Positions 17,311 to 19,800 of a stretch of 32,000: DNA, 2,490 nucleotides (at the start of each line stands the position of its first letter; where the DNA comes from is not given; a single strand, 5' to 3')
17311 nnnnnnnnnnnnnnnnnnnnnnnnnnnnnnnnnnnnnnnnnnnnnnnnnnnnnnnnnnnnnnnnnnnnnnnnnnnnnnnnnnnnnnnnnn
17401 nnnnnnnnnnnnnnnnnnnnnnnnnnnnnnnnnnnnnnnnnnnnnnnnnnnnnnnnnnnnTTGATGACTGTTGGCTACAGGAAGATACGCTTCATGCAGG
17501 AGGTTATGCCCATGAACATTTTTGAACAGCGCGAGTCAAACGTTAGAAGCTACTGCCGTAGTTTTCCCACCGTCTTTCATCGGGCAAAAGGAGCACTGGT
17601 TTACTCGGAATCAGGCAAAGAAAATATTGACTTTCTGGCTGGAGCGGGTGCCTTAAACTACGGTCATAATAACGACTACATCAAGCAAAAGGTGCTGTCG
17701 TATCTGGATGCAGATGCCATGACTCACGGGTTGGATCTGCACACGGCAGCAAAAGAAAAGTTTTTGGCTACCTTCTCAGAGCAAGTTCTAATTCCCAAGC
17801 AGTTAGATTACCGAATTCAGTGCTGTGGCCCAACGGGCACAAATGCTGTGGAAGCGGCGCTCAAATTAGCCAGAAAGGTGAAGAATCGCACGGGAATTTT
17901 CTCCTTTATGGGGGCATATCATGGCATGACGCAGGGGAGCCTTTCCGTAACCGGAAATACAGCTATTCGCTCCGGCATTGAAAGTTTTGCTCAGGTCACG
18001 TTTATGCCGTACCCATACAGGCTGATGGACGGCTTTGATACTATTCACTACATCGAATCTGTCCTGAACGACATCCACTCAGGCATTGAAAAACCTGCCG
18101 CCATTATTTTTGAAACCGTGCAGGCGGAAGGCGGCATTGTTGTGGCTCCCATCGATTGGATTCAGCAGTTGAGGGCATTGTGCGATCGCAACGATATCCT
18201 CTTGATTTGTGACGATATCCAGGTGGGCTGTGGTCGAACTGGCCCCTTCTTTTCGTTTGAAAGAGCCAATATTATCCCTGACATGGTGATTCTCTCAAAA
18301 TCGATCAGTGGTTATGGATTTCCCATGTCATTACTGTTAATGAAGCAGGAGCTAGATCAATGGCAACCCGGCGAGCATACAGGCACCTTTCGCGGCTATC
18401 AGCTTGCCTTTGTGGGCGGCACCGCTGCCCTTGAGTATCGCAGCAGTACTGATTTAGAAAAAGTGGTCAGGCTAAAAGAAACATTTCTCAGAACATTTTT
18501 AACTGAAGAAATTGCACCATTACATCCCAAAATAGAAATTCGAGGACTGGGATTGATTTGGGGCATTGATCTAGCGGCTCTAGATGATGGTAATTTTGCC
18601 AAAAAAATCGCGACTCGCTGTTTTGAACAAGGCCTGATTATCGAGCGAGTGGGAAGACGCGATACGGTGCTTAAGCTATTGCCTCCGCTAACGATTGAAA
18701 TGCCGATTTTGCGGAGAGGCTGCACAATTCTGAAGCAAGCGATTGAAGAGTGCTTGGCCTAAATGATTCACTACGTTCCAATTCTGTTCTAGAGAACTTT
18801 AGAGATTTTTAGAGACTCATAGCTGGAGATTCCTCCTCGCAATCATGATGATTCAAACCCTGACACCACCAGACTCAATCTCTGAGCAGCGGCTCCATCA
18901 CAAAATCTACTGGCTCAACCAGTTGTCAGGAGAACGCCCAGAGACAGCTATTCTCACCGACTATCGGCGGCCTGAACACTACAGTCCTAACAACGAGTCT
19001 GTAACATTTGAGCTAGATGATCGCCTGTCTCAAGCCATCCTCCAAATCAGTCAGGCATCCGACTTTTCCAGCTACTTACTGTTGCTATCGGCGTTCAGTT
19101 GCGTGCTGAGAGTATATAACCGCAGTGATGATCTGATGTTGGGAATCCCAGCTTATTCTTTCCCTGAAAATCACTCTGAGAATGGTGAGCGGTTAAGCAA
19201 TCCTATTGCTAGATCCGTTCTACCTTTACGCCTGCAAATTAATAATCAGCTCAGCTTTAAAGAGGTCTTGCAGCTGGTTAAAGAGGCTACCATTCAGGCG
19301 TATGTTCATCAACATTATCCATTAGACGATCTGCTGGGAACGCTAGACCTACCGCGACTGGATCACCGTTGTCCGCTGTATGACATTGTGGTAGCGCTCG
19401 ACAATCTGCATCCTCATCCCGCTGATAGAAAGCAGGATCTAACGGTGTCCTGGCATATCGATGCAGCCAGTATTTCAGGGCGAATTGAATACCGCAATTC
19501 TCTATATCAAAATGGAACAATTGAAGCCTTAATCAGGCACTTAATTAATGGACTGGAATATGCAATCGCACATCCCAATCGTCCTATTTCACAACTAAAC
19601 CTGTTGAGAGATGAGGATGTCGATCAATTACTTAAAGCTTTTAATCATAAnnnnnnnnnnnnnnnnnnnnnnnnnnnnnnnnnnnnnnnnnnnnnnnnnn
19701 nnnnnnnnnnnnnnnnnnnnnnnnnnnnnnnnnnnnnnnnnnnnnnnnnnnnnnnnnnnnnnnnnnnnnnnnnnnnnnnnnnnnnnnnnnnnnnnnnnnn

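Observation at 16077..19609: Split Dab module: complete stand-alone C, then the Dab-supply gene, then an NRPS that begins with half a C domain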

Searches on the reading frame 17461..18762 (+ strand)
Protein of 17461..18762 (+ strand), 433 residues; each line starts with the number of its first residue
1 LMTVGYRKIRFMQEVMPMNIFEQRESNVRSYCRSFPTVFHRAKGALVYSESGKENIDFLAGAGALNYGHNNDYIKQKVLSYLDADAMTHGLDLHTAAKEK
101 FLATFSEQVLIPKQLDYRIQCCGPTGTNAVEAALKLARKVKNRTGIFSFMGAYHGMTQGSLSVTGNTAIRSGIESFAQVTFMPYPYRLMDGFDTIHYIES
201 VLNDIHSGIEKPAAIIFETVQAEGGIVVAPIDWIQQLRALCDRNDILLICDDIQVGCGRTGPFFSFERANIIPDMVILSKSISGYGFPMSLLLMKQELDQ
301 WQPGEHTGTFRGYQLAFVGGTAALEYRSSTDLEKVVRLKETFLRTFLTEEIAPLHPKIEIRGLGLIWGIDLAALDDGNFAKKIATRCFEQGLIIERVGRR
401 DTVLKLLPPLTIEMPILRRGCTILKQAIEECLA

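Call 6: search_protein_families(library=pfam, proteins=[window:17461-18762:+], max_evalue=0.01)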
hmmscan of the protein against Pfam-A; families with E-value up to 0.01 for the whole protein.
window:17461-18762:+ (433 aa): 1 family
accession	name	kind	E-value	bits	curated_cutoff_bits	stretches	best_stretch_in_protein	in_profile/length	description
PF00202.27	Aminotran_3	-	9e-73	245.7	30.5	1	35-428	9-403/403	Aminotransferase class-III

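Call 7: search_protein_families(library=ncbifam, proteins=[window:17461-18762:+], max_evalue=0.01)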
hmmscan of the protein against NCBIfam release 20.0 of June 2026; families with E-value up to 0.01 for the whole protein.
window:17461-18762:+ (433 aa): 69 families (the best 25 are shown)
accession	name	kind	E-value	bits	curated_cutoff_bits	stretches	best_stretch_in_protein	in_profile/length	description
NF006733.0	PRK09264.1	subfamily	1.3e-180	600.5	438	1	17-432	3-418/425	diaminobutyrate--2-oxoglutarate transaminase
TIGR02407.1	ectoine_ectB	equivalog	3.7e-166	552.8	552.2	1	19-430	1-412/412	diaminobutyrate--2-oxoglutarate transaminase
TIGR00709.1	dat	subfamily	2e-136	455.1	401.6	1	19-432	5-437/442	diaminobutyrate--2-oxoglutarate transaminase family protein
NF005393.0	PRK06938.1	subfamily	1.4e-110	369.9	671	1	18-431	32-465/469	diaminobutyrate--2-oxoglutarate transaminase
NF005386.0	PRK06931.1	equivalog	7e-109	364.5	753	1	22-431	27-455/461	diaminobutyrate--2-oxoglutarate transaminase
NF004426.0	PRK05769.1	equivalog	5.8e-76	256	552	1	22-430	23-439/441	acetyl ornithine aminotransferase family protein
NF005993.0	PRK08117.1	subfamily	5.8e-71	239.3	574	1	38-431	28-430/433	aspartate aminotransferase family protein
TIGR00707.1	argD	subfamily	2.3e-68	230.8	410.05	1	30-429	5-381/381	acetylornithine/succinylornithine family transaminase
NF002797.0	PRK02936.1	equivalog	8.7e-64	215.6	496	1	34-430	10-379/385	acetylornithine transaminase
NF006228.0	PRK08360.1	equivalog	3.8e-61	207.1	608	1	33-430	21-426/443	aspartate aminotransferase family protein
NF049976.1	AmadipTransam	equivalog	1.7e-60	205.1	650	1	35-430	14-414/416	2-aminoadipate transaminase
NF002874.0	PRK03244.1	equivalog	2.4e-59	201.1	457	1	36-430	26-394/399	acetylornithine transaminase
NF002325.0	PRK01278.1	subfamily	2.4e-58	197.7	372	1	34-430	12-388/395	acetylornithine transaminase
NF005985.0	PRK08088.1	equivalog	5.1e-57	193.5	713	1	29-431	17-424/426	4-aminobutyrate--2-oxoglutarate transaminase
NF053554.1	prodigi_MAP_PigE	equivalog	4e-56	190.9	850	1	36-374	401-730/837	prodigiosin MAP biosynthesis aminotransferase PigE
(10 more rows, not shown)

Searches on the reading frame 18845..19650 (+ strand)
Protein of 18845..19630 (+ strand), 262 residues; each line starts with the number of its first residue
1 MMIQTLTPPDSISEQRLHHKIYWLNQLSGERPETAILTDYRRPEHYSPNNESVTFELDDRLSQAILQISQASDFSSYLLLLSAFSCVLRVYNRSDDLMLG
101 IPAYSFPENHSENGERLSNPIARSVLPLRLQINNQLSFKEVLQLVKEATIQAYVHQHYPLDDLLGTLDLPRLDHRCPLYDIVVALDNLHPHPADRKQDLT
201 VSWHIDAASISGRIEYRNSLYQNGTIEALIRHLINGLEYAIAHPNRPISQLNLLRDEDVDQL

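Call 7: search_protein_families(library=ncbifam, proteins=[window:18845-19650:+], max_evalue=0.01)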
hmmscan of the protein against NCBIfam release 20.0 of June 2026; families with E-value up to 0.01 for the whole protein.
window:18845-19650:+ (268 aa): 3 families
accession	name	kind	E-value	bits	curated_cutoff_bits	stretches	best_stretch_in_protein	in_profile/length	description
NF047350.1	aureusi_NRPS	equivalog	6.1e-20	69.8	2500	1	18-251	1164-1408/2373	aureusimine non-ribosomal peptide synthetase AusA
NF004282.0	PRK05691.1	subfamily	2e-19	67.3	4090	1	18-263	864-1119/4334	non-ribosomal peptide synthase/polyketide synthase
TIGR03443.1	alpha_am_amid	equivalog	5.7e-09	33.9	1030.1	1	23-261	2-221/1390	L-aminoadipate-semialdehyde dehydrogenase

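Call 11: search_protein_families(library=pfam, proteins=[window:18845-19650:+], max_evalue=0.01)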
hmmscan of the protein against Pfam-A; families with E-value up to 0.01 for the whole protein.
window:18845-19650:+ (268 aa): 1 family
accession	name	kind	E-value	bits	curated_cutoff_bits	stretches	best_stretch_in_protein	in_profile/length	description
PF00668.25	Condensation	-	2.8e-35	122.3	30.6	1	13-263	188-456/456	Condensation domain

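Call 45: search_protein_representatives(protein=window:18845-19630:+)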
Query: 262 residues. Proteins with E-value up to 0.001 (for the whole library): 43496; up to 1e-10: 20541; up to 1e-30: 3707. The best 150 are listed.
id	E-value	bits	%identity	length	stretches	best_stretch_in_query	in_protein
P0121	3.9e-123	426.2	28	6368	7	12-261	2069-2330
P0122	6.0e-120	415.8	29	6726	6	21-256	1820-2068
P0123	6.0e-120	415.8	28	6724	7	15-258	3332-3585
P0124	2.1e-117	407.4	30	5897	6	18-261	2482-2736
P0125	2.0e-110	384.6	28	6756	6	16-256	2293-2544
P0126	3.0e-110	384.0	29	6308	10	19-188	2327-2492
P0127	1.8e-107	374.9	28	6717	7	18-188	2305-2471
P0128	7.5e-106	369.6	27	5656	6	13-258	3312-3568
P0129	9.9e-106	369.2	29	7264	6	12-262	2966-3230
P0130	6.7e-104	363.2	29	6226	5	18-258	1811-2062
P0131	2.2e-103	361.5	30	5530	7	19-258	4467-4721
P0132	3.4e-103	360.9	29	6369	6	13-255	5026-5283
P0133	4.5e-102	357.2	27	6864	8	22-254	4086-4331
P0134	1.1e-101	356.0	28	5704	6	20-258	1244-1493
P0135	2.2e-101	355.0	26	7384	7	19-262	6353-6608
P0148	7.0e-94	330.4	29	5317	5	15-252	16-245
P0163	3.6e-88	311.7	28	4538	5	19-258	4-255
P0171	1.1e-86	306.9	27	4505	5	19-261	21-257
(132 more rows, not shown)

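Call 63: search_solved_structures(query=window:18845-19630:+, max_evalue=0.00001, show_alignments=1)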
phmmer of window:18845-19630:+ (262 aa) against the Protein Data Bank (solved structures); distinct sequences matched with E-value up to 0.00001: 24.
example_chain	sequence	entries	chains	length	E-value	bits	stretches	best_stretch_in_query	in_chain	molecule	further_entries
2jgp_A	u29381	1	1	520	1.1e-18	71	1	19-250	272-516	TYROCIDINE SYNTHETASE 3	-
5u89_A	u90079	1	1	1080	8.1e-17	64.8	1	7-258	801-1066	Amino acid adenylation domain protein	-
8xjz_C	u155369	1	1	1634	2.6e-13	53.3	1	21-189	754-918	Peptide synthetase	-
8z0q_C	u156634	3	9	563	4.2e-13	52.6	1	14-183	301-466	Special condensation domain in NRPS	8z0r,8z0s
4tx2_B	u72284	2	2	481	3.9e-11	46.2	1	21-182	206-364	Non-ribosomal peptide synthetase | Peptide synthetase, module 7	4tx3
6oyf_A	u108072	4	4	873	4.1e-11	46.1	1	16-256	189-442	Txo1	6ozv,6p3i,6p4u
6p1j_A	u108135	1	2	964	2e-09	40.6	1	19-187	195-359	Txo2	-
7kvw_A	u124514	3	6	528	2.7e-09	40.1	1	21-251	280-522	PCP-C didomain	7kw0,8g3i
7kw2_A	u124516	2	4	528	2.7e-09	40.1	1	21-251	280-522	PCP-C didomain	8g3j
6mfx_A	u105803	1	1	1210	3.3e-09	39.8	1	20-186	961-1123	Linear gramicidin synthase subunit A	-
6mfw_A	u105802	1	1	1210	3.3e-09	39.8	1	20-186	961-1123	Linear gramicidin synthase subunit A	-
6mfy_A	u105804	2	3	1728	4.1e-09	39.5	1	20-187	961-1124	Linear gramicidin synthase subunit A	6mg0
9be3_A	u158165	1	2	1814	4.5e-09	39.4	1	20-187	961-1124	Linear gramicidin synthase subunit A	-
6mfz_A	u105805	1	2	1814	4.5e-09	39.4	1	20-187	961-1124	Linear gramicidin synthase subunit A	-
9meh_A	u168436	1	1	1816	4.5e-09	39.4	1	20-187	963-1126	Linear gramicidin synthase subunit A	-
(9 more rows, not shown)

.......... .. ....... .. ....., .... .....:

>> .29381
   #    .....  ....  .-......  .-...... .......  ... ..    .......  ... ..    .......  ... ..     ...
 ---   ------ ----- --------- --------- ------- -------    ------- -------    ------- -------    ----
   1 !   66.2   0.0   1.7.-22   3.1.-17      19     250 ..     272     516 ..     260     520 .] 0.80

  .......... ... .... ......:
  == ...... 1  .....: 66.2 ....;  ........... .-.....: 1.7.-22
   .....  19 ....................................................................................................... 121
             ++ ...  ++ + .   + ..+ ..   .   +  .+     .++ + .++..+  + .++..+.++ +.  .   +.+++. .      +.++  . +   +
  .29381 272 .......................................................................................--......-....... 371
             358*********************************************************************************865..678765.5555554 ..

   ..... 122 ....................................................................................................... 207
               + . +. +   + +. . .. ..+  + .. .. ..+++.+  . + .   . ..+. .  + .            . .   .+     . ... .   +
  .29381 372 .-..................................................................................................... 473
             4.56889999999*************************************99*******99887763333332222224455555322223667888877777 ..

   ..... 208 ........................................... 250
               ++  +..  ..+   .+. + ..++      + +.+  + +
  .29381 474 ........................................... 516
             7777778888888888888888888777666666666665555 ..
